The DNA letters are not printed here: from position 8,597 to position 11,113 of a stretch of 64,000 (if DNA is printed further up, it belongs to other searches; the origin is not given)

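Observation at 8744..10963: Unusual fusion: secreted S1C serine protease + DUF1080-like jelly-roll domain + coiled coil + SirB1/transglutaminase-like domain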

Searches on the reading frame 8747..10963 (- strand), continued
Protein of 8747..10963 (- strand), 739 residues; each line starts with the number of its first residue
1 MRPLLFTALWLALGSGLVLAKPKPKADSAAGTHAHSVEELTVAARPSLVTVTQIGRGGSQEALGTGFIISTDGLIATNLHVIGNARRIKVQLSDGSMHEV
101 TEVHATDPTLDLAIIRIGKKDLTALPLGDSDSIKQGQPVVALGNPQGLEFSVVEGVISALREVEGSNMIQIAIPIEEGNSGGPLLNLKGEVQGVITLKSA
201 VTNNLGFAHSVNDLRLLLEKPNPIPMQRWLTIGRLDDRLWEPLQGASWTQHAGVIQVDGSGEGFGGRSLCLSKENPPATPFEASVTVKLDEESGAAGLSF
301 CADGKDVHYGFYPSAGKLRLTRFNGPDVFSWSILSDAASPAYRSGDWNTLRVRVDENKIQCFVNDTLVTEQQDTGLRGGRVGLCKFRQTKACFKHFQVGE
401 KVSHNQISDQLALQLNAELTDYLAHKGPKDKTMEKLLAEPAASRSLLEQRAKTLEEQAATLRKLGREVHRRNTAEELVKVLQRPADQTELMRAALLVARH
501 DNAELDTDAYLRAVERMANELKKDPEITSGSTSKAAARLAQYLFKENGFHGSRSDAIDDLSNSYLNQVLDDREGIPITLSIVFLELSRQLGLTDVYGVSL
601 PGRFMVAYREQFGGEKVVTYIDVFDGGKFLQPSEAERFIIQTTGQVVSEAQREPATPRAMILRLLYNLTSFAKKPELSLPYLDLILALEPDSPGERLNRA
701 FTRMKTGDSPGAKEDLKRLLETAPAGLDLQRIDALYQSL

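Call 11: search_solved_structures(query=window:8747-10963:-, max_evalue=0.01)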
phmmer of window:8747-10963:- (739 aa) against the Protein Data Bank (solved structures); distinct sequences matched with E-value up to 0.01: 107 (the best 60 are shown).
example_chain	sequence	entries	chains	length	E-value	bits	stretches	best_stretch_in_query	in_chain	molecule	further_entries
22kg_A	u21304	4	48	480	3.3e-29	105.1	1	55-196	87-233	Probable periplasmic serine endoprotease DegP-like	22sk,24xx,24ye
5m3o_A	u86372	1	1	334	4.6e-28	101.3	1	62-219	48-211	Serine protease HTRA2, mitochondrial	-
5tny_A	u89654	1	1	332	5e-28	101.2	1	62-219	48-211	Serine protease HTRA2, mitochondrial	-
5m3n_A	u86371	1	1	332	5e-28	101.2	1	62-219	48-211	Serine protease HTRA2, mitochondrial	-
5tnz_A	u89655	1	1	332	5.2e-28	101.1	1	62-219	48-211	Serine protease HTRA2, mitochondrial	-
7vge_A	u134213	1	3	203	1.1e-27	100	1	63-214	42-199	Serine protease HTRA2, mitochondrial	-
5to0_A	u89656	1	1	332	1.3e-27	99.9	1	62-219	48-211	Serine protease HTRA2, mitochondrial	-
5wyn_A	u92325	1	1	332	1.3e-27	99.9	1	62-219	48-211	Serine protease HTRA2, mitochondrial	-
8e2k_X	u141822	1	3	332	1.3e-27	99.8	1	62-219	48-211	Serine protease HTRA2, mitochondrial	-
1lcy_A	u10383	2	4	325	1.3e-27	99.8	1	62-219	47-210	HtrA2 serine protease | Serine protease HTRA2, mitochondrial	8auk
7vge_D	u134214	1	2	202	1.4e-27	99.7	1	63-209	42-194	Serine protease HTRA2, mitochondrial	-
7vge_E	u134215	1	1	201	1.6e-27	99.6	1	63-209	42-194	Serine protease HTRA2, mitochondrial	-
5fht_A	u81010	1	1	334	1.8e-27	99.3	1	62-219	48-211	Serine protease HTRA2, mitochondrial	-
5to1_A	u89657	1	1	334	1.8e-27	99.3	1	62-219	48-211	Serine protease HTRA2, mitochondrial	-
8k2y_A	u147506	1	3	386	8.1e-27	97.2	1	57-196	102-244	serine endoprotease DegP-like protein MucD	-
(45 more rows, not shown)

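Call 21: search_protein_representatives(protein=window:8747-10963:-)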
Query: 739 residues. Proteins with E-value up to 0.001 (for the whole library): 104482; up to 1e-10: 52714; up to 1e-30: 562. The best 150 are listed.
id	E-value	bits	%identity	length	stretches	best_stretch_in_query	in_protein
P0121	1.0e-226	771.2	51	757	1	6-736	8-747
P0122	9.6e-212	721.7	52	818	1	31-738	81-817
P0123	2.6e-205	700.4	49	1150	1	29-739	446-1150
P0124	1.7e-204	697.7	50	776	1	34-737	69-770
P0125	1.2e-189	648.6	48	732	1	35-724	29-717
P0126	4.8e-189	646.7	49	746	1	29-733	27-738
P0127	2.9e-187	640.8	47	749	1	30-736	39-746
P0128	1.2e-186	638.7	47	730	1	21-736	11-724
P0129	2.7e-183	627.7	46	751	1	33-733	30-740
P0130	7.6e-183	626.2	48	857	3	23-609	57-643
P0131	3.2e-182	624.1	44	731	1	26-737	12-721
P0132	3.1e-181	620.9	44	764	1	6-734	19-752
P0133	5.8e-181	619.9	44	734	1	20-737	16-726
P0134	8.8e-178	609.4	44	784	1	8-733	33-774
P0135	1.0e-177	609.2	45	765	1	21-733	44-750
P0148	1.4e-170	585.7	43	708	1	46-724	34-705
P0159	2.6e-160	551.7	41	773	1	35-734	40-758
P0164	8.4e-159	546.7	40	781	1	34-739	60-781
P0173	1.3e-149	516.3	39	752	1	8-730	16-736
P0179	7.5e-145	500.6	42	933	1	38-735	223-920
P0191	1.4e-126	440.2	36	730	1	33-732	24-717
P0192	5.5e-126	438.2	37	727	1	37-732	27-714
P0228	1.1e-80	288.5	33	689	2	37-591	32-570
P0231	2.6e-79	284.0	32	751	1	46-736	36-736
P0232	2.1e-78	281.0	30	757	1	38-736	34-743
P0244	1.4e-68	248.5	36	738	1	40-498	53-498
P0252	1.9e-64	234.8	35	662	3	21-222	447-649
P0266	1.0e-58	215.9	33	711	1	46-423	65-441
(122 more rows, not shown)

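Call 22: search_protein_families(library=pfam, proteins=[P0228, P0231, P0232, P0191, P0192, P0123, P0179, P0244, P0266, P0252], max_evalue=0.01)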
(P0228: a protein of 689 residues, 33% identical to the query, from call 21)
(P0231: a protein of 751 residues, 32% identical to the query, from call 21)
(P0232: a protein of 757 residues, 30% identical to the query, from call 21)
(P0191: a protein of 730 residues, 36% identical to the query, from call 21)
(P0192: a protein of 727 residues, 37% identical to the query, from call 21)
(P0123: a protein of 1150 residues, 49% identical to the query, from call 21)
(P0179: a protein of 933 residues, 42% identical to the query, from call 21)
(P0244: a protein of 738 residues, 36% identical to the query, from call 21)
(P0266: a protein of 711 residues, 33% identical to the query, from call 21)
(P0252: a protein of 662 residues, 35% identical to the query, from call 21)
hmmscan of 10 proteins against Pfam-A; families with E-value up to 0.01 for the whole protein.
P0228 (689 aa): 3 families
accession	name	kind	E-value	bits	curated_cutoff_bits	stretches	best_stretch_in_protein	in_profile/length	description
PF13365.12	Trypsin_2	-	2e-26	93.9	27.6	1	59-187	1-144/144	Trypsin-like peptidase domain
PF00089.32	Trypsin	-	8.4e-08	32.7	20.6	1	56-208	24-217/220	Trypsin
PF13371.12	TPR_9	-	0.00017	21.9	35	0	608-663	13-68/73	Tetratricopeptide repeat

P0231 (751 aa): 3 families
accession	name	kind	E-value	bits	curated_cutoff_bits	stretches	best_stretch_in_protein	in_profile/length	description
PF13365.12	Trypsin_2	-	1.6e-27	97.5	27.6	1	54-186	1-144/144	Trypsin-like peptidase domain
PF00089.32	Trypsin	-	3.2e-06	27.6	20.6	1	53-208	26-218/220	Trypsin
PF06439.18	3keto-disac_hyd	-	8.7e-06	26.3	26.8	1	325-397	110-186/187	3-keto-disaccharide hydrolase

P0232 (757 aa): 4 families
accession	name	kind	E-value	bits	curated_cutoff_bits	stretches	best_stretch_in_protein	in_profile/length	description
PF13365.12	Trypsin_2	-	3.2e-28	99.7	27.6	1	60-192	1-144/144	Trypsin-like peptidase domain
PF13369.12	Transglut_core2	-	9.2e-08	32.1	23.5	1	513-631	3-120/155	Transglutaminase-like superfamily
PF00089.32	Trypsin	-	1e-07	32.5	20.6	1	60-207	27-211/220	Trypsin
PF06439.18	3keto-disac_hyd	-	0.00096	19.7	26.8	1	280-401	54-186/187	3-keto-disaccharide hydrolase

P0191 (730 aa): 6 families
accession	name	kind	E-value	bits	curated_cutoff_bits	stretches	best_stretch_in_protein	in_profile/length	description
PF13365.12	Trypsin_2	-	2.3e-28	100.2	27.6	1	56-186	1-144/144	Trypsin-like peptidase domain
PF13369.12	Transglut_core2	-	3.2e-23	82.3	23.5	1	501-629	4-129/155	Transglutaminase-like superfamily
PF00089.32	Trypsin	-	8.4e-09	36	20.6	1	57-207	28-217/220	Trypsin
PF13371.12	TPR_9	-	0.0059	17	35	0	658-721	9-72/73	Tetratricopeptide repeat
PF18595.6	Nuf2_DHR10-like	-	0.0064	17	28.4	0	441-513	16-89/117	Nuf2, DHR10-like domain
PF06439.18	3keto-disac_hyd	-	0.0093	16.5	26.8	0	322-389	110-185/187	3-keto-disaccharide hydrolase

P0192 (727 aa): 4 families
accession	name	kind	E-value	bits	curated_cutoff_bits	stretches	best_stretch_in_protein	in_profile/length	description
PF13369.12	Transglut_core2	-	9.8e-41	139.3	23.5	1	496-645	3-155/155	Transglutaminase-like superfamily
PF13365.12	Trypsin_2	-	6.8e-18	66.2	27.6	1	55-183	2-144/144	Trypsin-like peptidase domain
PF06439.18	3keto-disac_hyd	-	0.00041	20.9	26.8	1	235-386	26-187/187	3-keto-disaccharide hydrolase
PF13371.12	TPR_9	-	0.0059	17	35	0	647-718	1-72/73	Tetratricopeptide repeat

P0123 (1150 aa): 6 families
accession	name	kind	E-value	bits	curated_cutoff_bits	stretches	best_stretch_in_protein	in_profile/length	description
PF14907.12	NTP_transf_5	-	5.7e-52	177.2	31.2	1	58-310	2-249/249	Uncharacterised nucleotidyltransferase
PF13369.12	Transglut_core2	-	7.9e-35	120.1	23.5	1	924-1073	2-154/155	Transglutaminase-like superfamily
PF13365.12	Trypsin_2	-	4.1e-32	112.3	27.6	1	481-611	1-144/144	Trypsin-like peptidase domain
PF13371.12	TPR_9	-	6.1e-10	39.4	35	1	1077-1148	2-73/73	Tetratricopeptide repeat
PF00089.32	Trypsin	-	1.9e-07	31.6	20.6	1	482-633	28-218/220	Trypsin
PF06439.18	3keto-disac_hyd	-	6.4e-06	26.8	26.8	1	669-815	31-186/187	3-keto-disaccharide hydrolase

P0179 (933 aa): 7 families
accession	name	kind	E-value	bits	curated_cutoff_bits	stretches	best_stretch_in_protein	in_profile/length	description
PF13369.12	Transglut_core2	-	1.1e-38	132.6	23.5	1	691-845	3-154/155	Transglutaminase-like superfamily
PF13365.12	Trypsin_2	-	2.5e-27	96.8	27.6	1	250-380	1-144/144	Trypsin-like peptidase domain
PF20420.3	DUF6702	-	3e-23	82.8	24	1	24-158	3-141/141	Domain of unknown function (DUF6702)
PF06439.18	3keto-disac_hyd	-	9.1e-07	29.5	26.8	1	425-584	13-186/187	3-keto-disaccharide hydrolase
PF13371.12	TPR_9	-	2.2e-05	24.8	35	1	850-922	3-70/73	Tetratricopeptide repeat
PF00089.32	Trypsin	-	5.5e-05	23.5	20.6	1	248-401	25-217/220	Trypsin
PF13385.13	Laminin_G_3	-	0.00096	19.8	27.6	1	470-563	22-111/151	Concanavalin A-like lectin/glucanases superfamily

P0244 (738 aa): 4 families
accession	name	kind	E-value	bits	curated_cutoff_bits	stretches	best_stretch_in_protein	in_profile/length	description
PF13365.12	Trypsin_2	-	8e-26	91.9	27.6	1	77-205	1-144/144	Trypsin-like peptidase domain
PF00089.32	Trypsin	-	1.2e-09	38.8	20.6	1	51-223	5-214/220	Trypsin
PF06439.18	3keto-disac_hyd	-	3.1e-05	24.5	26.8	1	332-406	109-182/187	3-keto-disaccharide hydrolase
PF11131.13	PhrC_PhrF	-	0.0036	17.3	25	1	10-35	3-29/38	Rap-phr extracellular signalling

P0266 (711 aa): 2 families
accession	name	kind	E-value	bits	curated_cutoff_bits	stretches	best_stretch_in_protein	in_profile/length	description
PF13365.12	Trypsin_2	-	1.4e-22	81.5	27.6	1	83-211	1-144/144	Trypsin-like peptidase domain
PF00089.32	Trypsin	-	9.8e-09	35.8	20.6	1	81-231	25-216/220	Trypsin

P0252 (662 aa): 5 families
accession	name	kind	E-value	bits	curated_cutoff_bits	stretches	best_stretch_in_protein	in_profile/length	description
PF13365.12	Trypsin_2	-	8.7e-77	257.2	27.6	3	489-619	1-144/144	Trypsin-like peptidase domain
PF00089.32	Trypsin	-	1.1e-27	97.7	20.6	3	489-640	27-215/220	Trypsin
PF02907.21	Peptidase_S29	-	1.6e-07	31.6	25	1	580-625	83-130/149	Hepatitis C virus NS3 protease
PF10459.15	Peptidase_S46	-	6.3e-07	28.9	22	1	378-406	624-652/698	Peptidase S46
PF00949.27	Peptidase_S7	-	0.0078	16.5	20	0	600-619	93-112/131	Peptidase S7, Flavivirus NS3 serine protease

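Call 24: find_related_loci(query=A1, collection=genome_contigs, flank=8000)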
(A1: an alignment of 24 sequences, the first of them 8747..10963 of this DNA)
Query A1 (739 aa) in genome_contigs; peptide patterns used: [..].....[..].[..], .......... (x = any residue, [..] = any of these).
600 stretches matched a pattern (row limit reached: there are more); 578 encode a relative of the query (tblastn E <= 1e-3); the best 80 are kept; 80 distinct loci.
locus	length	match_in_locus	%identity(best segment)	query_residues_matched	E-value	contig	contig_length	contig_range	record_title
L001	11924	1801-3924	52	8-724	0e+0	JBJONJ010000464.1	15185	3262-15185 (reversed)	MAG: Verrucomicrobiota bacterium isolate umpqua_2019_sw_WHONDRS-S19S_0079_B_bin.102 scaffold_1738471, whole genome shotg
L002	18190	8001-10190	51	1-739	0e+0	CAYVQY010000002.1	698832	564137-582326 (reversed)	MAG TPA_asm: uncultured Brevifollis sp. isolate SRP329715_co2_144 genome assembly, contig: NODE_2_length_698832_cov_18.2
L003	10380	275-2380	53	36-739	0e+0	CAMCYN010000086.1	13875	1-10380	MAG: Akkermansia muciniphila isolate MoH-23oct19-253 genome assembly, contig: MoH-23oct19-C6110, whole genome shotgun se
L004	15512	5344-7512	53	4-728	0e+0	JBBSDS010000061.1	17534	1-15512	MAG: Chthoniobacterales bacterium isolate LS1_sbin.21 LS1_sbin.21_K_378221_L_17534_cov_11.0000, whole genome shotgun seq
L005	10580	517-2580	54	36-725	0e+0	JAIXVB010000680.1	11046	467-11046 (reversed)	MAG: Verrucomicrobiaceae bacterium isolate D1_MAG_00050 pond_D1_MAG_00050_000000000193, whole genome shotgun sequence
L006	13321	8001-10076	54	30-724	0e+0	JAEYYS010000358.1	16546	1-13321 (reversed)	MAG: Verrucomicrobia bacterium isolate OH_CBlB_63 k127_1885101, whole genome shotgun sequence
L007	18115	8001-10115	52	35-739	0e+0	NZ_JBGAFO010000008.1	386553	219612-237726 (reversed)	MAG: Prosthecobacter sp. isolate MAG_MBR_H125.48 MBRH125-48_opera_contig_186, whole genome shotgun sequence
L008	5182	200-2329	52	30-739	0e+0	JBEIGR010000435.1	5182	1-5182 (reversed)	MAG: Verrucomicrobiaceae bacterium isolate Sample-102-S76-bin-161 Sample_102_S76-bin_161-k141_2555161, whole genome shot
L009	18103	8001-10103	52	39-739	0e+0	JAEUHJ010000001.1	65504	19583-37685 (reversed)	MAG: Verrucomicrobiaceae bacterium isolate new MAG-14 k141_3972214, whole genome shotgun sequence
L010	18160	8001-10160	51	12-739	0e+0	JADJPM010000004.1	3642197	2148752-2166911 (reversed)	MAG: Verrucomicrobiaceae bacterium isolate Fred_18-Q3-R57-64_BATAC.459 tig00350889-10-36423160, whole genome shotgun seq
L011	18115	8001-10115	51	35-739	0e+0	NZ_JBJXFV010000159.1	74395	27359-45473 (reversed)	MAG: Prosthecobacter sp. isolate F1F2.bin.412 k127_9693001, whole genome shotgun sequence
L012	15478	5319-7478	54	22-737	0e+0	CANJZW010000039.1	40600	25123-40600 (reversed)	MAG: Chthoniobacteraceae bacterium isolate RH-26jul17-185 genome assembly, contig: RH-26jul17-C2335, whole genome shotgu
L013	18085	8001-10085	53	32-728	0e+0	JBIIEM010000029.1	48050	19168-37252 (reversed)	MAG: Chthoniobacteraceae bacterium isolate ME2000-10-10pf_3300042337_group1_bin102 Rohwer_bin2538_scaffold_256_c1, whole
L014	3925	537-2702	52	5-728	0e+0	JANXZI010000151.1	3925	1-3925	MAG: Spartobacteria bacterium isolate GL140_4_metabat_3 GL140_4_k141_1965313, whole genome shotgun sequence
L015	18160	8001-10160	51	12-739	0e+0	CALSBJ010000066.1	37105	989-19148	MAG: Akkermansia muciniphila isolate JJ-MIS3-109-1-m2-bin118 genome assembly, contig: JJ-MIS3-109-C167, whole genome sho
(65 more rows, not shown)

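Call 29: predict_structure(alignment_id=A2)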
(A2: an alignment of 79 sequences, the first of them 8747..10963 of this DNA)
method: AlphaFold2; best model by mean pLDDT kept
length: 739 residues; sequences in the alignment: 79
mean_pLDDT: 85.9   pTM: 0.52
mean pLDDT of the five models: 85.9, 83.3, 82.9, 82.0, 80.2
residues with pLDDT >= 90: 439; 70-90: 189; 50-70: 82; < 50: 29
segments of 3 or more residues with pLDDT < 50: 1-3, 14-31, 404-408
pLDDT, mean of each block of 10 residues (from residue 1): 50 42 39 79 93 72 89 94 82 90 89 94 95 93 76 90 84 80 95 82 79 92 76 75 88 83 90 91 95 93 94 94 91 94 93 96 94 93 92 91 54 64 63 63 53 67 79 94 92 97 87 90 95 97 88 80 91 93 97 96 95 92 95 94 92 96 96 91 96 95 93 96 93 93
secondary structure, 60 per line:
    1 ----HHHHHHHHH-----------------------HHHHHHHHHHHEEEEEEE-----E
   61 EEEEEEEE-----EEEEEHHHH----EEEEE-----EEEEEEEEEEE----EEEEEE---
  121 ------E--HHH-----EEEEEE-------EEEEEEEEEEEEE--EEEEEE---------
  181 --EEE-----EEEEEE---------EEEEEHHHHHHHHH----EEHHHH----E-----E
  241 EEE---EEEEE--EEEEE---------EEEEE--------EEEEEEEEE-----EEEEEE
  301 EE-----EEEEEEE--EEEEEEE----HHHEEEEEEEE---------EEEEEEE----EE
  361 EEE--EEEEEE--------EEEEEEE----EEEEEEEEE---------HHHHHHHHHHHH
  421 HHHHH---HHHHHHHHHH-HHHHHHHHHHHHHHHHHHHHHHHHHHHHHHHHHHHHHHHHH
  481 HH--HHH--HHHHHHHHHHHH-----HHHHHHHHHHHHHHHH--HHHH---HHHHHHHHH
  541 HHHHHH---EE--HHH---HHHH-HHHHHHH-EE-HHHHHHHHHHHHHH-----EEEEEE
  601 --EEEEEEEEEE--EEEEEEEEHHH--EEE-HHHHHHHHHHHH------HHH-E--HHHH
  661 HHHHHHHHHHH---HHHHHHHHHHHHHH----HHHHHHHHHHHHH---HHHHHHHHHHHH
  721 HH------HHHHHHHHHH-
elements in order (helices of 4 or more, strands of 3 or more residues): H5-13 H37-47 E48-54 E60-68 E74-78 H79-82 E87-91 E97-107 E112-117 E138-143 E151-163 E166-171 E183-185 E191-196 E206-210 H211-219 H226-229 E240-243 E247-251 E254-258 E268-272 E281-289 E295-302 E308-314 E317-323 E331-338 E348-354 E359-363 E366-371 E380-386 E391-399 H409-425 H429-438 H440-482 H490-501 H507-522 H525-528 H532-546 H560-563 H565-571 H576-589 E595-600 E603-612 E615-622 E628-630 H632-643 H657-671 H675-688 H693-705 H709-722 H729-738

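Call 31: fold_search(model_id=the predicted structure, library=pdb)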
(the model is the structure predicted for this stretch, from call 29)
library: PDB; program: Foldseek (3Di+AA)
matches with E <= 10: 1934; with E <= 0.001: 598
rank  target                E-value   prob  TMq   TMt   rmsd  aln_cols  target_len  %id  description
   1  3lgi_C                3.9e-15  1.00  0.24  0.78   5.4       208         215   32  Structure of the protease domain of DegS (DegS-deltaPDZ) at 1.65 A (released 2010-08-25)
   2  8se7_F                6.4e-15  1.00  0.23  0.83   5.7       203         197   32  HTRA-1 PDSA bound to CKP 1A8 (released 2024-07-03)
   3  6z0y_B                7.0e-15  1.00  0.23  0.84   2.3       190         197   35  HtrA1 inactive protease domain S328A with CARASIL mutations D174R R274Q (released 2021-05-19)
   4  4rqz_A                7.8e-15  1.00  0.24  0.62   2.5       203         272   32  re-refinement of 1soz, Crystal Structure of DegS protease in complex with an activating peptide (released 2015-03-11)
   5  5m3o                  8.2e-15  1.00  0.23  0.58   5.8       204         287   35  HTRA2 A141S mutant structure (released 2017-10-25)
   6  5to0                  8.6e-15  1.00  0.23  0.57   9.7       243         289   30  HTRA2 S276C mutant (released 2017-10-25)
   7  3gdv_C                8.6e-15  1.00  0.24  0.58  20.3       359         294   22  Crystal structure of DegS H198P/D320A mutant modified by DFP and in complex with YQF peptide (released 2009-03-31)
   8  8se7_A                9.4e-15  1.00  0.23  0.83   2.4       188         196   34  HTRA-1 PDSA bound to CKP 1A8 (released 2024-07-03)
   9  4rqz_C                9.4e-15  1.00  0.23  0.61   3.3       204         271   30  re-refinement of 1soz, Crystal Structure of DegS protease in complex with an activating peptide (released 2015-03-11)
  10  2qf0_C                9.9e-15  1.00  0.24  0.81   5.9       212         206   31  Structure of the delta PDZ truncation of the DegS protease (released 2007-12-11)
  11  3gcn_A                1.1e-14  1.00  0.24  0.56  16.6       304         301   23  Crystal structure of DegS H198P/D320A mutant modified by DFP in complex with OMP peptide (YQF) (released 2009-03-31)
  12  3gco_A                1.1e-14  1.00  0.24  0.55  20.1       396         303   21  Crystal structure of DegS H198P/D320A mutant modified by DFP in complex with DNRDGNVYQF OMP peptide (released 2009-03-31)
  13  8se8_A                1.2e-14  1.00  0.23  0.82   2.3       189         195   34  HTRA-1 PD/SA bound to CKP 1G10 (released 2024-07-03)
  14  2r3y_A                1.3e-14  1.00  0.24  0.60  11.7       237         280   29  Crystal structure of the DegS protease in complex with the YWF activating peptide (released 2007-11-27)
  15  3gdv_A                1.3e-14  1.00  0.24  0.57  20.8       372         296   24  Crystal structure of DegS H198P/D320A mutant modified by DFP and in complex with YQF peptide (released 2009-03-31)
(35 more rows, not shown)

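Call 41: find_encoding_contigs(protein=P0026, flank=8000, max_places=2)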
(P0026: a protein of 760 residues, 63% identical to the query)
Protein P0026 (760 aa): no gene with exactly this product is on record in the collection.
